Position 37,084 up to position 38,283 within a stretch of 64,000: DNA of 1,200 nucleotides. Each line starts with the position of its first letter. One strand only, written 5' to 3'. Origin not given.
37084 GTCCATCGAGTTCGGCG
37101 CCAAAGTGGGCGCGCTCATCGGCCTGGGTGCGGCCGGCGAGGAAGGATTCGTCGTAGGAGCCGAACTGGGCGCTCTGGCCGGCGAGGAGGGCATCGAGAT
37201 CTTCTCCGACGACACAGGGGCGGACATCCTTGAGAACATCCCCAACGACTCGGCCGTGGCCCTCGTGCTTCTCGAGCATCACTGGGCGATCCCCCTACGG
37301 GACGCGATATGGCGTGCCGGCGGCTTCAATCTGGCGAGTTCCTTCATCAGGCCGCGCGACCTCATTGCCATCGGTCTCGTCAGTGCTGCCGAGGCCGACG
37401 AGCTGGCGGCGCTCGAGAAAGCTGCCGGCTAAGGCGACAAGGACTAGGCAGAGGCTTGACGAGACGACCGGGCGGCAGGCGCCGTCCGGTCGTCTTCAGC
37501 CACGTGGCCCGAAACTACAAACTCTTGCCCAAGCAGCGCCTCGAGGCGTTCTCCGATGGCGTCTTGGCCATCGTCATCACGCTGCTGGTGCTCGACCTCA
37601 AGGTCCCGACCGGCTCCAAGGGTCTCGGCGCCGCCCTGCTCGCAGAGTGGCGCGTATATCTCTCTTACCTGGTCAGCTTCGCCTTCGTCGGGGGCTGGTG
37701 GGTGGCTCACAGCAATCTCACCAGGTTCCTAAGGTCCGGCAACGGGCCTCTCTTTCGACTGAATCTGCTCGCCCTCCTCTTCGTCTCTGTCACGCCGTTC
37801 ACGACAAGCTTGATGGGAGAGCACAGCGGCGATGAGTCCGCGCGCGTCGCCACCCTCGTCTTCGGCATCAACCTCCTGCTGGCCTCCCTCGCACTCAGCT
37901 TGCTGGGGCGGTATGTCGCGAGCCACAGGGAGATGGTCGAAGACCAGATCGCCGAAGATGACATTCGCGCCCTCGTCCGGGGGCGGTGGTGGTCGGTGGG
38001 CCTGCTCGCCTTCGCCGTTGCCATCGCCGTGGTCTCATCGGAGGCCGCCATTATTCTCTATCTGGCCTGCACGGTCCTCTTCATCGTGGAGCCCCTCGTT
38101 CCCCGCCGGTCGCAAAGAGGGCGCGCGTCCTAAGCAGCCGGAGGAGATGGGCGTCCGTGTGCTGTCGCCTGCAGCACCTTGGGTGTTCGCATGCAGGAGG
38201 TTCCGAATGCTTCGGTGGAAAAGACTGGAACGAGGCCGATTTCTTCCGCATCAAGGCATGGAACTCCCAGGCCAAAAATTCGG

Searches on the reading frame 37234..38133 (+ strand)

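Call 24: search_protein_families(library=pfam, max_evalue=0.001, proteins=[window:37234-38133:+])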
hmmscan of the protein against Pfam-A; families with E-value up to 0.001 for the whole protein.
window:37234-38133:+ (299 aa): 1 family
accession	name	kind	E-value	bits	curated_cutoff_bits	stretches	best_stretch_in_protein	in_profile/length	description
PF06736.16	TMEM175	-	2.1e-24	86.2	25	1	102-188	1-88/88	Endosomal/lysosomal potassium channel TMEM175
